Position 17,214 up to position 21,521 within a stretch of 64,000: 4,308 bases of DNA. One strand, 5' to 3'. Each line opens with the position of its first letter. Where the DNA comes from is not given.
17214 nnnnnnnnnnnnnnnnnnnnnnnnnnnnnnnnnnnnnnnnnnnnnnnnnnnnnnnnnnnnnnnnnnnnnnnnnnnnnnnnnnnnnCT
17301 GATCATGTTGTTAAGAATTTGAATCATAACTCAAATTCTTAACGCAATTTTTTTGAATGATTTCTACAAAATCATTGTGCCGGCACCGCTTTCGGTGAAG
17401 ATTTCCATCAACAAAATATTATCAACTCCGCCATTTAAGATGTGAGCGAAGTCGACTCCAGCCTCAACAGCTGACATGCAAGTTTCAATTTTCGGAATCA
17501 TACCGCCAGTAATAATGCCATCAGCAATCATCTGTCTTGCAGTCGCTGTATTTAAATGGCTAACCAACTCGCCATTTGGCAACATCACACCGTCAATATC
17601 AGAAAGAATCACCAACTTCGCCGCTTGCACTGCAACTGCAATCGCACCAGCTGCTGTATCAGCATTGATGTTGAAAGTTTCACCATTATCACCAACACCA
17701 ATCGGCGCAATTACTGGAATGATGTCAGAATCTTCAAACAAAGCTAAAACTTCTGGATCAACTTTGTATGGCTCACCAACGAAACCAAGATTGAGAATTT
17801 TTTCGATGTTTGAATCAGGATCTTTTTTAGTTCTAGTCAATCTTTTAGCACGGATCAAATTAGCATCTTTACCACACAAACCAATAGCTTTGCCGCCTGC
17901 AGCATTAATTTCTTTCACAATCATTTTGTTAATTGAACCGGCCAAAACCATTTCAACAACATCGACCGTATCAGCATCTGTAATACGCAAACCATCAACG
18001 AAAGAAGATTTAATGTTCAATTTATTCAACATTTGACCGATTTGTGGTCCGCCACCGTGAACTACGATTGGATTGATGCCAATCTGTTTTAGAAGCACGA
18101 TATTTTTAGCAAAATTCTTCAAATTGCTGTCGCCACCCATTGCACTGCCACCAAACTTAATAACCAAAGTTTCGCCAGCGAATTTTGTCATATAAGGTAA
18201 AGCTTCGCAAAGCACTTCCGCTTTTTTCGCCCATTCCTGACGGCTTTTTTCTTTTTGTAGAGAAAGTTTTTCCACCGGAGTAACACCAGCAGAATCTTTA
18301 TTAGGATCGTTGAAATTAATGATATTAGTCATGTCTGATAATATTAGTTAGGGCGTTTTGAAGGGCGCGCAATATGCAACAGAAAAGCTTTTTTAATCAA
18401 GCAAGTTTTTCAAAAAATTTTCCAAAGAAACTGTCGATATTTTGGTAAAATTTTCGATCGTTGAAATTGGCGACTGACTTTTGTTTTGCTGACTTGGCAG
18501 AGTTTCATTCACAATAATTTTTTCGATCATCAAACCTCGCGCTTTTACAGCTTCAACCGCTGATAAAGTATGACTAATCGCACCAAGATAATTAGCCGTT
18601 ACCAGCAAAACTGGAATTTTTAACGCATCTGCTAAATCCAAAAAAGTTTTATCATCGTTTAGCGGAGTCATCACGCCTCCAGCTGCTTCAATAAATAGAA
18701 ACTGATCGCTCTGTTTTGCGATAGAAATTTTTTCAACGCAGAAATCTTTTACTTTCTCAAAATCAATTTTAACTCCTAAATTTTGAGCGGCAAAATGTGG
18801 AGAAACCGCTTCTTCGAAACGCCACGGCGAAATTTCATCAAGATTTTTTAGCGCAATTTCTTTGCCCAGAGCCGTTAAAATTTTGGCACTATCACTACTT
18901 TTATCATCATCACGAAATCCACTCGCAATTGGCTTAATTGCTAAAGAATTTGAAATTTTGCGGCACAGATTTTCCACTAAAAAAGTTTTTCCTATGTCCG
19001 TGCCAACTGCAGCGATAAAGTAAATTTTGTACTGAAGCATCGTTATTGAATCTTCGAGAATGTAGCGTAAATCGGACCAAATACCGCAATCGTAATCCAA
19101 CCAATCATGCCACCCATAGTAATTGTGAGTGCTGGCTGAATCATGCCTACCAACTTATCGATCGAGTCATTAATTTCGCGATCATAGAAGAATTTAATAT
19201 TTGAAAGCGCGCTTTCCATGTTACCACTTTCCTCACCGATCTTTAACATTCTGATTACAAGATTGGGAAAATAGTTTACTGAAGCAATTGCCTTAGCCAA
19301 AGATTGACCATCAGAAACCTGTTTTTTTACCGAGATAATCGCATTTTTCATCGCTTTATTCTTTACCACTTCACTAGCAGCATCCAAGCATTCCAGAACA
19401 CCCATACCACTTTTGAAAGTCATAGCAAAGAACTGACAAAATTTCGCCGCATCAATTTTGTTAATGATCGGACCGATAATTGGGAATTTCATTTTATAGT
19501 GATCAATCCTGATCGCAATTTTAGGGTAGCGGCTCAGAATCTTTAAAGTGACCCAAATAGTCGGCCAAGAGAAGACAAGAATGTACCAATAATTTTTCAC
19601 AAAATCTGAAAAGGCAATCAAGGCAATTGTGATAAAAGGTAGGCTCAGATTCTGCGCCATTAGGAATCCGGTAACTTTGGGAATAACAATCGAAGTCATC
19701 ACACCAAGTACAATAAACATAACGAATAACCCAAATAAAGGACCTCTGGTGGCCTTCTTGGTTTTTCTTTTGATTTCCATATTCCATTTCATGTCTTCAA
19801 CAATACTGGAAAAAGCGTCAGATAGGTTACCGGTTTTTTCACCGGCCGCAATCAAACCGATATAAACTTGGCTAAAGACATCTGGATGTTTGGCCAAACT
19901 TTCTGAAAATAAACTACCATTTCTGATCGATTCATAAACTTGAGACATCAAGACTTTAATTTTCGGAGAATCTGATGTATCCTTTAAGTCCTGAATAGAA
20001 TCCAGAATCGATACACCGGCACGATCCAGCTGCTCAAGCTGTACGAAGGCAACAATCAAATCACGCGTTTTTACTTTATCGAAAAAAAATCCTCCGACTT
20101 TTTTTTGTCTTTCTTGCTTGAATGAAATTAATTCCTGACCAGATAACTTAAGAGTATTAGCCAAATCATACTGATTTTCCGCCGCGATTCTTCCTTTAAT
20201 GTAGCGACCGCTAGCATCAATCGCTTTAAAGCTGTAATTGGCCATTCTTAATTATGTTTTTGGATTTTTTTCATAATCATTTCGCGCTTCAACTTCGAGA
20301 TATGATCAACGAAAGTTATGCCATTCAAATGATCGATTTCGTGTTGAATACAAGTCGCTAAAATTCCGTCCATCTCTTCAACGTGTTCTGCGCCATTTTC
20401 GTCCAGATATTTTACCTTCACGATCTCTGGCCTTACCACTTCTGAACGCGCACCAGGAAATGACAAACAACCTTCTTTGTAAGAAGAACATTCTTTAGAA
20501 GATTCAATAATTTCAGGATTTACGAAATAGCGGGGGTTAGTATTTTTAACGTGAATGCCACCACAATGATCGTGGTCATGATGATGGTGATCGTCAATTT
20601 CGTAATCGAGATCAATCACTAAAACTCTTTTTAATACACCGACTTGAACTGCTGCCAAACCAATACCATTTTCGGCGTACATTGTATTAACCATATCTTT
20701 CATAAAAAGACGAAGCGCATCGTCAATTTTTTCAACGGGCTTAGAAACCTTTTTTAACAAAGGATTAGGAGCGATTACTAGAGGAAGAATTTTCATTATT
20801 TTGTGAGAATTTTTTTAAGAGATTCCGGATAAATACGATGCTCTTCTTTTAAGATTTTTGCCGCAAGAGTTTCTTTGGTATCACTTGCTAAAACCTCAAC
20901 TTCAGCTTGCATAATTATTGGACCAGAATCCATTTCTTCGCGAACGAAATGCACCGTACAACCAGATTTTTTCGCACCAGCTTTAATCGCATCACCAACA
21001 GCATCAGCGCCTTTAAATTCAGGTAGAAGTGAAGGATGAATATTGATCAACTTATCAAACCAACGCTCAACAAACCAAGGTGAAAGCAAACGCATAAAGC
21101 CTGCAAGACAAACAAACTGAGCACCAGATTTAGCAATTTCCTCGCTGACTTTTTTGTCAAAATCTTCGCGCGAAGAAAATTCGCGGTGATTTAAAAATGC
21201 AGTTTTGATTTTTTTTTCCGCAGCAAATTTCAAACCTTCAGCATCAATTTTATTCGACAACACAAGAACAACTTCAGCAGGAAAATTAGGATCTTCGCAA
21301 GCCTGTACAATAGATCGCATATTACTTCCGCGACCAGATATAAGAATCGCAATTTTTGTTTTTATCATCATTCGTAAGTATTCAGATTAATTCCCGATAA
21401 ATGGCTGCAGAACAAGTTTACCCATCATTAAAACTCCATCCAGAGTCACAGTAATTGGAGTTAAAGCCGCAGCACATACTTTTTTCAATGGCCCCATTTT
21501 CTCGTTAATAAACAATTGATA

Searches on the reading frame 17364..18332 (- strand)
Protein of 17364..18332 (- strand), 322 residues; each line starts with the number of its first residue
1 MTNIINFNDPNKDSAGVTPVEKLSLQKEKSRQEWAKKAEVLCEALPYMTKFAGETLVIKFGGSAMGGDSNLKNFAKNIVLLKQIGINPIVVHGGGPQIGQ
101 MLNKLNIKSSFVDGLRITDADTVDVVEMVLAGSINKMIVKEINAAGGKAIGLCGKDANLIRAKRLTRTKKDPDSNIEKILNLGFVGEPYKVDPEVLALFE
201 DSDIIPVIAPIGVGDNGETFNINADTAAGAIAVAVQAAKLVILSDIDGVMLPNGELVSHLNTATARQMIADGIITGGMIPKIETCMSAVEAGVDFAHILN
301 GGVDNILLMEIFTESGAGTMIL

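Call 59: search_protein_families(library=pfam, proteins=[window:17364-18332:-], max_evalue=0.00001)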
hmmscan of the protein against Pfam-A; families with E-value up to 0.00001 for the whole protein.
window:17364-18332:- (322 aa): 1 family
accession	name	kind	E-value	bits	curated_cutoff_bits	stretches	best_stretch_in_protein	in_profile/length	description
PF00696.33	AA_kinase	-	2.1e-49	168.8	24.9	1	55-300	2-234/234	Amino acid kinase family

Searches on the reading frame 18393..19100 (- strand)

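Call 59: search_protein_families(library=pfam, proteins=[window:18393-19100:-], max_evalue=0.00001)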
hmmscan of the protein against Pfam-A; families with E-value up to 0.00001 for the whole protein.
window:18393-19100:- (235 aa): 1 family
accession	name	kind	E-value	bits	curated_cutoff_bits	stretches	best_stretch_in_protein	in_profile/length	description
PF13500.12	AAA_26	-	2.4e-32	112.9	27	1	27-223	3-184/198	AAA domain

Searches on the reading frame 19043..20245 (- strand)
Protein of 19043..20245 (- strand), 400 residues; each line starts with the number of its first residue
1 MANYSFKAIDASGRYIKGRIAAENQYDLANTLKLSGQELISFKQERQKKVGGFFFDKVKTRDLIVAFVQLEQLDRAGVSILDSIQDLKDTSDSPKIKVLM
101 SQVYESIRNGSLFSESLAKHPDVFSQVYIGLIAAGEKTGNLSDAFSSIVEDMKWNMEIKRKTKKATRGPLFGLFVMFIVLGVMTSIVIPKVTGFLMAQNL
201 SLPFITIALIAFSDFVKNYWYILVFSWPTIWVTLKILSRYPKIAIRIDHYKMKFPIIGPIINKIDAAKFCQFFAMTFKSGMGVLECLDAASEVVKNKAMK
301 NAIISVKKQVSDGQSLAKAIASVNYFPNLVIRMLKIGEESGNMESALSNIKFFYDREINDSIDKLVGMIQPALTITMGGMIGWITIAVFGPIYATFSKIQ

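Call 59: search_protein_families(library=pfam, proteins=[window:19043-20245:-], max_evalue=0.00001)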
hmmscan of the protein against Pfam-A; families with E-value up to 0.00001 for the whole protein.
window:19043-20245:- (400 aa): 1 family
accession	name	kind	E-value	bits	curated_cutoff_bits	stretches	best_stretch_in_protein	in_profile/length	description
PF00482.28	T2SSF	-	4.1e-50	169.4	25.2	2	269-390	1-124/125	Type II secretion system (T2SS), protein F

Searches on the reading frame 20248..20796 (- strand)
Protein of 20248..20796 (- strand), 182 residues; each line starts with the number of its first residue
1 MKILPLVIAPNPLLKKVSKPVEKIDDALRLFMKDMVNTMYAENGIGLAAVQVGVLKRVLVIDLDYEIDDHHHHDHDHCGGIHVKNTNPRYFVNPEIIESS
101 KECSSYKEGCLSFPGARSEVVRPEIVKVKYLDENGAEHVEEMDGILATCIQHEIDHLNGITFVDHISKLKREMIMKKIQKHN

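Call 59: search_protein_families(library=pfam, proteins=[window:20248-20796:-], max_evalue=0.00001)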
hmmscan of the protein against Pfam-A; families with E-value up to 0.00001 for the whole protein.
window:20248-20796:- (182 aa): 1 family
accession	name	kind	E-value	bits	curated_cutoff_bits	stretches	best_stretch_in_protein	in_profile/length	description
PF01327.26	Pep_deformylase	-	1.8e-53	180.7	22.8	1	4-171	2-155/156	Polypeptide deformylase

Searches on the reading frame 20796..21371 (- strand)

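Call 59: search_protein_families(library=pfam, proteins=[window:20796-21371:-], max_evalue=0.00001)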
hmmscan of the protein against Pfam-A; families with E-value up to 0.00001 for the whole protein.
window:20796-21371:- (191 aa): 1 family
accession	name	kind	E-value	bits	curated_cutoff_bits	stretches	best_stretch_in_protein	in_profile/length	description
PF00551.24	Formyl_trans_N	-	3.9e-59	199.9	26.1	1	6-184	2-180/181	Formyl transferase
